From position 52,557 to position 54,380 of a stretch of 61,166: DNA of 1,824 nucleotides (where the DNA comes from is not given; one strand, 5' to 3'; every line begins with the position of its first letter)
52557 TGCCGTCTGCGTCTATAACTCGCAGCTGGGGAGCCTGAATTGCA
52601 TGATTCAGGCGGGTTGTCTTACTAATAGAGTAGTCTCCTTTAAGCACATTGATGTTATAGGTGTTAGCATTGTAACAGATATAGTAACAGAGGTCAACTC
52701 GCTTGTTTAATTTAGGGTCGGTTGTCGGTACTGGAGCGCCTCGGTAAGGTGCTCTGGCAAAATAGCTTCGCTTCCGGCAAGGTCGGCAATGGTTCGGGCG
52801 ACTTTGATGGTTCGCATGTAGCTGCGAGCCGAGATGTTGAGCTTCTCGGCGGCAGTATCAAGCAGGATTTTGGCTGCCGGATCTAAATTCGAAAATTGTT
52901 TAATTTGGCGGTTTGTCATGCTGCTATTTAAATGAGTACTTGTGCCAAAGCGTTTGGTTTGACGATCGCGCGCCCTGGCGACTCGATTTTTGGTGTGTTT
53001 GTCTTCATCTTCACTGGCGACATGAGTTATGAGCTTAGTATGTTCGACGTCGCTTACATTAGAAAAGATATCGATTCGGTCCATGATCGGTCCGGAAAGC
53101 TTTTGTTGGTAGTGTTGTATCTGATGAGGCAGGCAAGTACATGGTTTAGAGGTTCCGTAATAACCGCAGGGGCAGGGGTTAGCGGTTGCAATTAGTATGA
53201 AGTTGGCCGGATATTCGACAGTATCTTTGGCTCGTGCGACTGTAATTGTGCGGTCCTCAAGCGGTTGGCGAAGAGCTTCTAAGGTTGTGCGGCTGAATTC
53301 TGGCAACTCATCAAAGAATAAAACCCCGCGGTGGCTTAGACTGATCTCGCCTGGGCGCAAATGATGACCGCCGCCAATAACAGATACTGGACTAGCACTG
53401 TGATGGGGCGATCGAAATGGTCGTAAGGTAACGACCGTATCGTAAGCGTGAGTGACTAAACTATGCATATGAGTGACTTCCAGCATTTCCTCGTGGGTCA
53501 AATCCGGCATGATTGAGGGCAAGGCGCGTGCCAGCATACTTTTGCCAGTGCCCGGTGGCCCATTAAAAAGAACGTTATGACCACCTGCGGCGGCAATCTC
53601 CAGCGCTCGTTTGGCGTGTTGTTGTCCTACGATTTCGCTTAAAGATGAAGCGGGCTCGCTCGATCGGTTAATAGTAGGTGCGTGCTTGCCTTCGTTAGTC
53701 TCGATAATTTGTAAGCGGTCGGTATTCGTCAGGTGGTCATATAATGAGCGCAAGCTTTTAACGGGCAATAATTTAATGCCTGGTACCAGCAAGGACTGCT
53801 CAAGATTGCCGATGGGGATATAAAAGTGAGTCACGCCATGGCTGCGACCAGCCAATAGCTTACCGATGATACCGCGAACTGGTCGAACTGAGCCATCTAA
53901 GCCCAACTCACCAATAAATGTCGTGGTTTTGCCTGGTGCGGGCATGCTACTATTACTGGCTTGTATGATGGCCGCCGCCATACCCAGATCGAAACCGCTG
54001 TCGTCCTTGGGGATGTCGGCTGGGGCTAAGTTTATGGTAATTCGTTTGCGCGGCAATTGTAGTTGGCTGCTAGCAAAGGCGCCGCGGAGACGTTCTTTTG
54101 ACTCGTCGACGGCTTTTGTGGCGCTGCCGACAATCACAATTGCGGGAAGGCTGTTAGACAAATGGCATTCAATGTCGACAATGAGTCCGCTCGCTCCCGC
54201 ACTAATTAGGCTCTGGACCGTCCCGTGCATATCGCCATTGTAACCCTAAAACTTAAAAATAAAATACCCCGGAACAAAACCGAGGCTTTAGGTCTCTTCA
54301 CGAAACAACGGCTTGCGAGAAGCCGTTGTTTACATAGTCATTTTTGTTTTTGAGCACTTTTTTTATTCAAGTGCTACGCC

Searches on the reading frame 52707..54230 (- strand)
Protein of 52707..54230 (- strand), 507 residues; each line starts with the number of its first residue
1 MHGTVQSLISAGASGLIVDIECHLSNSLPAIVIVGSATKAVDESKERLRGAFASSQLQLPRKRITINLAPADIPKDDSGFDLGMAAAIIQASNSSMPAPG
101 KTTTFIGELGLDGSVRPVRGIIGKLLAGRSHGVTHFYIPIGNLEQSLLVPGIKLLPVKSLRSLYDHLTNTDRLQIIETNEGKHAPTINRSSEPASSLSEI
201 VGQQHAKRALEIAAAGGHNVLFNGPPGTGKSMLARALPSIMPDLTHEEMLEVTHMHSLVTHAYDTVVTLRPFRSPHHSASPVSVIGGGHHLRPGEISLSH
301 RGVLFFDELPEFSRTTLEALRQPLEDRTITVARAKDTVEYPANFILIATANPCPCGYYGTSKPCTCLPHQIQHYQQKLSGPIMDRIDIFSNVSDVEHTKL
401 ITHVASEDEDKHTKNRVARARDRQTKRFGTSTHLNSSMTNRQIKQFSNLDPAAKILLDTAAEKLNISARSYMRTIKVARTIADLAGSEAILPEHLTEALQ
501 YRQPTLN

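Call 77: search_protein_families(library=pfam, proteins=[window:52707-54230:-], max_evalue=0.0001)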
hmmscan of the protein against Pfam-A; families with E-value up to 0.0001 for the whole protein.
window:52707-54230:- (507 aa): 9 families
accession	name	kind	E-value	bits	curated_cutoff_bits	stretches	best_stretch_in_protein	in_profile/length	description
PF01078.27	Mg_chelatase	-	6.5e-89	297.2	20.3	1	197-399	2-206/207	Magnesium chelatase, subunit ChlI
PF13541.12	ChlI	-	3.5e-32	111.3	27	1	20-142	1-121/121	Subunit ChlI of Mg-chelatase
PF13335.12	Mg_chelatase_C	-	1.8e-28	99.4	26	1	412-502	6-94/94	Magnesium chelatase, subunit ChlI C-terminal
PF07728.20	AAA_5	-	8.5e-10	39.2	22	1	219-354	1-125/139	AAA domain (dynein-related subfamily)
PF00493.29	MCM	-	8.6e-10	38.5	23.3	1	290-403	111-215/224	MCM P-loop domain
PF05362.19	Lon_C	-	3.8e-06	27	21.1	1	5-145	30-175/205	Lon protease (S16) C-terminal proteolytic domain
PF00158.32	Sigma54_activat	-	9.7e-06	25.8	20.2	0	205-238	10-43/168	Sigma-54 interaction domain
PF00004.35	AAA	-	2.1e-05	25.4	21.2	0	220-351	1-109/131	ATPase family associated with various cellular activities (AAA)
PF05496.18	RuvB_N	-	8e-05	22.9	27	0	196-238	5-54/159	Holliday junction DNA helicase RuvB P-loop domain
